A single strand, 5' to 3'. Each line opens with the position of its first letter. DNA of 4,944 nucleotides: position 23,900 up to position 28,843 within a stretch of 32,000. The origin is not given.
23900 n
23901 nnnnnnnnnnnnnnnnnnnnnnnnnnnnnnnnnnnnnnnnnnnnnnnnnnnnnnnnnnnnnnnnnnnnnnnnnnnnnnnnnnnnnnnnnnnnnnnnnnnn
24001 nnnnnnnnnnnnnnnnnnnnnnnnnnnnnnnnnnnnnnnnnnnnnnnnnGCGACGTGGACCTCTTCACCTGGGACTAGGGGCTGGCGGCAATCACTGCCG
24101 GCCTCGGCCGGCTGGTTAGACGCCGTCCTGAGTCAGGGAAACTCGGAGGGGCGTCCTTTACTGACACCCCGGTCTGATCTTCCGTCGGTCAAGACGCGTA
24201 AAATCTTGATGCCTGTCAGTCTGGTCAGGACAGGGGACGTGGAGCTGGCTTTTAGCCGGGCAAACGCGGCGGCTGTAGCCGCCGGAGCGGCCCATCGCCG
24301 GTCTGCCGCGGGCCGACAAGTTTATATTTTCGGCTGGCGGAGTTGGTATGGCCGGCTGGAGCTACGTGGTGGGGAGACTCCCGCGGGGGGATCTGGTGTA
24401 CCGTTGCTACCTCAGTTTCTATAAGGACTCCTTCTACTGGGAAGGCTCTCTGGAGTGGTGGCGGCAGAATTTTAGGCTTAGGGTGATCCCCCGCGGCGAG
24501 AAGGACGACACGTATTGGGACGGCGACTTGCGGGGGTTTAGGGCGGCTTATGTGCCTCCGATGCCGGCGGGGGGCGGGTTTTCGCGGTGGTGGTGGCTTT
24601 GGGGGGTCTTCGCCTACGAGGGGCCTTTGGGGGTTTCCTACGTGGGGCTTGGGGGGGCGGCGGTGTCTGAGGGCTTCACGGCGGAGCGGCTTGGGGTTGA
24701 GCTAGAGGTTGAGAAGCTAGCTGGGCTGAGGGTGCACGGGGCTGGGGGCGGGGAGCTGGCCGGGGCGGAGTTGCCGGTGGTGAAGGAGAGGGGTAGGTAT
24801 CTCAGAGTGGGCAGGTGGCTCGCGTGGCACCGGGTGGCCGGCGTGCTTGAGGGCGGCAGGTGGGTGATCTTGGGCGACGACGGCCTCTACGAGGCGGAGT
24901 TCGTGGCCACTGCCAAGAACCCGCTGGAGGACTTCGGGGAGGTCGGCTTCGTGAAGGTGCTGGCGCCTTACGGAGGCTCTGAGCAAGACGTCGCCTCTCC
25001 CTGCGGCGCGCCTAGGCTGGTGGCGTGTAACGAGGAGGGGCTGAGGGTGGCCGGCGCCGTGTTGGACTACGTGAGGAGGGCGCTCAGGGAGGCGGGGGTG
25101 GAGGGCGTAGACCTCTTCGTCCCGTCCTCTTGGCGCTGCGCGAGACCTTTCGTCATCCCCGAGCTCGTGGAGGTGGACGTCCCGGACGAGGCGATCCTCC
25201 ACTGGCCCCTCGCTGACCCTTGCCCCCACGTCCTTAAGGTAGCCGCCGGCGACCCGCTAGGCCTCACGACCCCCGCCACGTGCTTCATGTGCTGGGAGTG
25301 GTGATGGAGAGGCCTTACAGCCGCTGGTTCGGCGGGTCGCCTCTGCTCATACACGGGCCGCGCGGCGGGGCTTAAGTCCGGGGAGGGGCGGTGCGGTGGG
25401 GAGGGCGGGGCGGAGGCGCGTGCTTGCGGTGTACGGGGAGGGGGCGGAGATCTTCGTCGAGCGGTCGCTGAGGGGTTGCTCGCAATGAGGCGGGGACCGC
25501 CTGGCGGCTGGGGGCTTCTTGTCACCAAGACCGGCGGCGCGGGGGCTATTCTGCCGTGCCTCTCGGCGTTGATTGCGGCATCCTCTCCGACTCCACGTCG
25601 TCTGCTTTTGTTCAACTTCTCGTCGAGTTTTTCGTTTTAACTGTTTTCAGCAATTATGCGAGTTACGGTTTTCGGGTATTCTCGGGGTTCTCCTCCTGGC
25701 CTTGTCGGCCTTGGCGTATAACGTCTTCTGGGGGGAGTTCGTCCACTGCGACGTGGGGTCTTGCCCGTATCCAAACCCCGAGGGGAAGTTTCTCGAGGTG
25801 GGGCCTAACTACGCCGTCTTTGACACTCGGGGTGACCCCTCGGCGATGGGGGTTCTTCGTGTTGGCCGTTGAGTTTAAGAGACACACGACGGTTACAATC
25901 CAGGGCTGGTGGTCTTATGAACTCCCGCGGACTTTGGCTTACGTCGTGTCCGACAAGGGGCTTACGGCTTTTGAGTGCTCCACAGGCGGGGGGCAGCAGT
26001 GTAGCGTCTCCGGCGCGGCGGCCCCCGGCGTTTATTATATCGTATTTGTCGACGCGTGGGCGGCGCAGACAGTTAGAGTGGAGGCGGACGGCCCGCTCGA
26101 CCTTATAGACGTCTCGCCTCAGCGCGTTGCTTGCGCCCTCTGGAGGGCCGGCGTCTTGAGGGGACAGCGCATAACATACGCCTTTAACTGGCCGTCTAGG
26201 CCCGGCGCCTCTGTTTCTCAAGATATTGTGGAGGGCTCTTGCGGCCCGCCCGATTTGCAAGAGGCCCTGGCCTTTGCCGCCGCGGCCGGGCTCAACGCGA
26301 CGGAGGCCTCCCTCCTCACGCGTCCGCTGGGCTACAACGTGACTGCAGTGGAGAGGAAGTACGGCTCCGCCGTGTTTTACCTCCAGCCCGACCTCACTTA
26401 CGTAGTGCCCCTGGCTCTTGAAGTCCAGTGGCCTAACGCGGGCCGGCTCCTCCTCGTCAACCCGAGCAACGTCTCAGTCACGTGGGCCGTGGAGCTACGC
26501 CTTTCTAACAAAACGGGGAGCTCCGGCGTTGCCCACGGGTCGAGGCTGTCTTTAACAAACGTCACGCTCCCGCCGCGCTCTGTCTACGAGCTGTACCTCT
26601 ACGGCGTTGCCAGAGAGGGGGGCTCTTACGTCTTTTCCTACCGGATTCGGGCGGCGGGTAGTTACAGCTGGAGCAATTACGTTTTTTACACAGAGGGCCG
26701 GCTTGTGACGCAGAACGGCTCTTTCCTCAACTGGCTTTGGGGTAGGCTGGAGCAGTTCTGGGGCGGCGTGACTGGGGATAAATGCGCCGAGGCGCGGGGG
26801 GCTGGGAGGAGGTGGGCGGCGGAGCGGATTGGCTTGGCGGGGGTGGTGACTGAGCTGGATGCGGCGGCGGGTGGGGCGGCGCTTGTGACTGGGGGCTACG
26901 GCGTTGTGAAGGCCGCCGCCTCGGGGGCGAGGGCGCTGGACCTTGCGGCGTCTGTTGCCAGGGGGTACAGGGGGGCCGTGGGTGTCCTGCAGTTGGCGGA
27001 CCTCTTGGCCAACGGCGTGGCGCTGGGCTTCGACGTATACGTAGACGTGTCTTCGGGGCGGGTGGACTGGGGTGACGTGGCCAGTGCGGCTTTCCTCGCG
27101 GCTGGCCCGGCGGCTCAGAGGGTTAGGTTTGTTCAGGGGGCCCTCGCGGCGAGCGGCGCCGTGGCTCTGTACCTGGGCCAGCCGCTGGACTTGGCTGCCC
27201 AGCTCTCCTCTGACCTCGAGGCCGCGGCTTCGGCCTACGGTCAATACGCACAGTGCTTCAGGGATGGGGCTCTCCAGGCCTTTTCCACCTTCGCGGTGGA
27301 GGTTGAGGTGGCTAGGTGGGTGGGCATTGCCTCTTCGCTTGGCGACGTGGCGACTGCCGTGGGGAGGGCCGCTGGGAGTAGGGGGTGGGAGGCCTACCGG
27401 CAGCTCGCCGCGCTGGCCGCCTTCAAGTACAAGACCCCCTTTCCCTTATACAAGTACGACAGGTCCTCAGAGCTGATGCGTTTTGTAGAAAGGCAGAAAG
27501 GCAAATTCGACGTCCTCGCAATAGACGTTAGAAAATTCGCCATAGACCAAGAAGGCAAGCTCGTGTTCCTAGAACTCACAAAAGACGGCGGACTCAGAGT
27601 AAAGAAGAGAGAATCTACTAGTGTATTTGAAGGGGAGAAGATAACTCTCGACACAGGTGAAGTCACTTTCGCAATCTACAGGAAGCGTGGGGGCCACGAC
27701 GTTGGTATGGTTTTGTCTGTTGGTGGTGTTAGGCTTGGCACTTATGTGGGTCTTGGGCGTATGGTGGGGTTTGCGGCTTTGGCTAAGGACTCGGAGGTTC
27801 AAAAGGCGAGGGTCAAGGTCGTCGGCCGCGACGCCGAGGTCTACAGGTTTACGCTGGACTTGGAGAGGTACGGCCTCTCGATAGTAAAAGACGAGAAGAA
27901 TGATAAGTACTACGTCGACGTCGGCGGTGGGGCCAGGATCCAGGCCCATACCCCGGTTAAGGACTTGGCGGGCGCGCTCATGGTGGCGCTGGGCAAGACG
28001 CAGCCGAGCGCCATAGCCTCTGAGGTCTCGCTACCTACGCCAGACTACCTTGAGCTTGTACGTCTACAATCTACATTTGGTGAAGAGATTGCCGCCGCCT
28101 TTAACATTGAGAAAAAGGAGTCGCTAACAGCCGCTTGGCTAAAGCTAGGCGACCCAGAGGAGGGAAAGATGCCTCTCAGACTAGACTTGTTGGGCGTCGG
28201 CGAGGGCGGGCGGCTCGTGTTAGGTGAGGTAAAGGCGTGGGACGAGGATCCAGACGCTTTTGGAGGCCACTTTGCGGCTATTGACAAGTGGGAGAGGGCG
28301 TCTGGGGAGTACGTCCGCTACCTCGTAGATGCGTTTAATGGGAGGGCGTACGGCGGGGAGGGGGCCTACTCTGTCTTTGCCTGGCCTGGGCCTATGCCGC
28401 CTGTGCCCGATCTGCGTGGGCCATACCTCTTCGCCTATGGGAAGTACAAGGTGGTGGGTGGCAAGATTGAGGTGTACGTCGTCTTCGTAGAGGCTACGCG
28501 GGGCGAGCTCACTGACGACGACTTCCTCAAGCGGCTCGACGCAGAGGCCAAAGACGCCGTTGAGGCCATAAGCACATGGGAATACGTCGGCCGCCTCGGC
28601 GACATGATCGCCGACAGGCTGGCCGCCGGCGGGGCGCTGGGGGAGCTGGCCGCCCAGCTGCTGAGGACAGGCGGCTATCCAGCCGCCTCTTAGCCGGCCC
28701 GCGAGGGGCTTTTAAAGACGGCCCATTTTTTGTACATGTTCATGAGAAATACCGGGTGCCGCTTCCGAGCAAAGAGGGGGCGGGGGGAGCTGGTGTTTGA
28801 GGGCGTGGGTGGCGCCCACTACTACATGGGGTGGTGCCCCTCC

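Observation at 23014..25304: Family 1: four paralogues share an unusually conserved about 100-aa core with no obvious named domain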

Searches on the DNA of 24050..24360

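Call 84: search_rna_families(source=window, start=24050, end=24360, threshold=evalue, max_evalue=1)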
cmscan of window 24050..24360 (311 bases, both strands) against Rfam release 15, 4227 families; matches with E-value up to 1: 3.
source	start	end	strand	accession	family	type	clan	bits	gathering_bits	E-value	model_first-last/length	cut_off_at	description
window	24098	24121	-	RF01082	SBWMV1_UPD-PKh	Cis-reg;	-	19.8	32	0.18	1-25/25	no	Pseudoknot of upstream pseudoknot domain (UPD) of the 3'UTR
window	24267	24315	-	RF03006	M23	Gene; sRNA;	-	18.4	41.2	0.41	1-53/53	no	M23 RNA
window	24084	24139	+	RF01698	Chloroflexi-1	Gene; sRNA;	-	17.5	80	0.39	16-71/84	no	Chloroflexi-1 RNA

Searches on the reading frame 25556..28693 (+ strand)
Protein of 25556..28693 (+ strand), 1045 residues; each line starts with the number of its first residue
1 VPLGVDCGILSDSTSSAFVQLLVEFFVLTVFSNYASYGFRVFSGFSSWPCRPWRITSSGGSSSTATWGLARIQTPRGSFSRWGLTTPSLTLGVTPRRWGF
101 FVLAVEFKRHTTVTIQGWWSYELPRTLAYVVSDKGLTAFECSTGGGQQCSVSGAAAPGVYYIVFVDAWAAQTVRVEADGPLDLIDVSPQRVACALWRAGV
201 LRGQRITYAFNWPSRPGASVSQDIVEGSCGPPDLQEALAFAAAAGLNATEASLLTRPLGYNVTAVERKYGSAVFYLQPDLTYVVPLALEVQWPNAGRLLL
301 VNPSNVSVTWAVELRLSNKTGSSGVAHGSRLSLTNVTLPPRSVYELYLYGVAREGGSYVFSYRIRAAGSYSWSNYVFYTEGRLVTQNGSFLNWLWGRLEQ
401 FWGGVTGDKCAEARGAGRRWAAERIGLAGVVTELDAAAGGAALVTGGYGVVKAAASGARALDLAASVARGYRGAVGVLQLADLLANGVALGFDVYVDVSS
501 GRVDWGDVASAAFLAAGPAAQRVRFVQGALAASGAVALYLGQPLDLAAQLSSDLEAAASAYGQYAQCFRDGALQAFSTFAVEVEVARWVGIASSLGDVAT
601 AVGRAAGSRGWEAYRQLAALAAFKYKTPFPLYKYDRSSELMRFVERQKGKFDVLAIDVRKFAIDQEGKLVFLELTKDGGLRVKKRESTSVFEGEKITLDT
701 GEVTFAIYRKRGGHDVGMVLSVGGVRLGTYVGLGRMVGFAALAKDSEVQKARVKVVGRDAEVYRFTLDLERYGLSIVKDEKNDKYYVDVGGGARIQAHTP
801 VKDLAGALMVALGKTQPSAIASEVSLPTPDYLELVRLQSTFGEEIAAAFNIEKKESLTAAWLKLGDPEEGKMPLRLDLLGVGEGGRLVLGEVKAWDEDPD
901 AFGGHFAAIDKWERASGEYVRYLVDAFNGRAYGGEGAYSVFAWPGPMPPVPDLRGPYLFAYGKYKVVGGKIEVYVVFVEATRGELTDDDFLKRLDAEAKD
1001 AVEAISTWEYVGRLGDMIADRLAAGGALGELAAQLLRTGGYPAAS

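Call 5: search_protein_families(library=pfam, proteins=[window:25556-28693:+], max_evalue=1)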
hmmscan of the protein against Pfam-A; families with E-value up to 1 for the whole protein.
window:25556-28693:+ (1045 aa): 0 families

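Call 6: search_protein_families(library=ncbifam, proteins=[window:25556-28693:+], max_evalue=1)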
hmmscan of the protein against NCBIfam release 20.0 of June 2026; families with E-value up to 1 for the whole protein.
window:25556-28693:+ (1045 aa): 0 families

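Call 21: search_protein_families(library=phrogs, proteins=[window:25556-28693:+], max_evalue=0.1)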
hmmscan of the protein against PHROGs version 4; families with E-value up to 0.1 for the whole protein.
window:25556-28693:+ (1045 aa): 0 families

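Call 22: search_protein_families(library=padloc, proteins=[window:25556-28693:+], max_evalue=0.1)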
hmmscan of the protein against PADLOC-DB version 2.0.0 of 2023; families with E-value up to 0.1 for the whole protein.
window:25556-28693:+ (1045 aa): 1 family
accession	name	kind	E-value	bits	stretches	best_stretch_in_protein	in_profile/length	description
PDLC04916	PDC-S11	-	0.046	10.8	0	853-893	35-75/358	-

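Call 49: search_solved_structures(query=window:25556-28690:+, max_evalue=1)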
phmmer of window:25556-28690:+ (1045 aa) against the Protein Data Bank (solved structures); distinct sequences matched with E-value up to 1: 1.
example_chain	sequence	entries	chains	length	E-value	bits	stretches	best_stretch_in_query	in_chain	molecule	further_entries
3p8r_A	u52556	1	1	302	0.41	11.6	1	513-550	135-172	Geranyltranstransferase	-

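Call 78: find_homologous_proteins(query=window:25556-28690:+, max_evalue=0.001)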
Query window:25556-28690:+ (1045 aa): 8 proteins with E <= 0.001 among 8000 candidates.
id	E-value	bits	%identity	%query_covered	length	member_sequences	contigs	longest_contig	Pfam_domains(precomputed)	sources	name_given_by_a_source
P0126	0.0e+0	2097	100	90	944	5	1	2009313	-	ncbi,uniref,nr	ncbi:hypothetical protein [Pyrobaculum calidifontis]|uniref:hypothetical protein n=1 Tax=Pyrobaculum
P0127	0.0e+0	1093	85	58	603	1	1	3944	-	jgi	-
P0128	1.6e-279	948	54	89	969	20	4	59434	-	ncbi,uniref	ncbi:hypothetical protein [Pyrobaculum sp.]|uniref:hypothetical protein n=1 Tax=Pyrobaculum sp. TaxI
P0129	5.3e-271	920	62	71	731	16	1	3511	-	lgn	-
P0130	3.5e-202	692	44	91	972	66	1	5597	-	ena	-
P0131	2.8e-145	504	42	71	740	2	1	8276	-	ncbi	ncbi:MAG: hypothetical protein QXK63_00615, partial [Thermoproteus sp.]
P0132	6.8e-84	301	33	72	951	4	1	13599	-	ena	-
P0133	1.4e-82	296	34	70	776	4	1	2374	-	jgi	-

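Call 80: find_encoding_contigs(protein=P0126, flank=10000, max_places=2)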
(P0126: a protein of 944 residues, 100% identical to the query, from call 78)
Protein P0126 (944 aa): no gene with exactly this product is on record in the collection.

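Call 88: find_encoding_contigs(protein=P0131, flank=8000, max_places=2)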
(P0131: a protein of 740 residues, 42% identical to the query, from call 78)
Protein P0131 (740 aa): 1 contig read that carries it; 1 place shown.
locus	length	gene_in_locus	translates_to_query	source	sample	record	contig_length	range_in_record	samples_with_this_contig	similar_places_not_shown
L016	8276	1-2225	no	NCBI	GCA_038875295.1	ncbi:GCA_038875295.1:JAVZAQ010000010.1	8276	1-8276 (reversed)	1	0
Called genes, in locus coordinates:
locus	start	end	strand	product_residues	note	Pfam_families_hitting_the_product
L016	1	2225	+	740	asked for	?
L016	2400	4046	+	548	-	-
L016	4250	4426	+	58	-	-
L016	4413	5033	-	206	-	-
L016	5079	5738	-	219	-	-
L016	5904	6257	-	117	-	PF13650:Asp_protease_2 (weak), PF13975:gag-asp_proteas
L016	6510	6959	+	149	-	PF00293:NUDIX, PF14815:NUDIX_4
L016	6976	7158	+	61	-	-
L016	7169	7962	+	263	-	-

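Call 89: find_encoding_contigs(protein=P0128, flank=10000, max_places=2)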
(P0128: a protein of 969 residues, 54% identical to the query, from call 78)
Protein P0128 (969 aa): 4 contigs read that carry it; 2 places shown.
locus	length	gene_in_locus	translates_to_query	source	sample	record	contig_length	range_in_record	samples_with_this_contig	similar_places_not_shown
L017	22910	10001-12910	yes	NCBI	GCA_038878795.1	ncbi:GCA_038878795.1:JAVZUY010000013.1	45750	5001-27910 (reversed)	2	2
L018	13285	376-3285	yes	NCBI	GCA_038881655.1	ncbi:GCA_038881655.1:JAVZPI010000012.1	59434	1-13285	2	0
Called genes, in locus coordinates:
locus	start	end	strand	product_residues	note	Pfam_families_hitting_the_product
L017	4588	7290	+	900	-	-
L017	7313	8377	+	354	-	-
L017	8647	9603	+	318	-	-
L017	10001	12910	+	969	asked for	-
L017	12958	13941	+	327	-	-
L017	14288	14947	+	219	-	-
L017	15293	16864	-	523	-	-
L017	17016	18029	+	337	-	-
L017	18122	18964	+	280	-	-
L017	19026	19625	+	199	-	-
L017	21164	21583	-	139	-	PF01934:HepT-like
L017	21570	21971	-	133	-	-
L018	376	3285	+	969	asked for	-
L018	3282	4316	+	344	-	-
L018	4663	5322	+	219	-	-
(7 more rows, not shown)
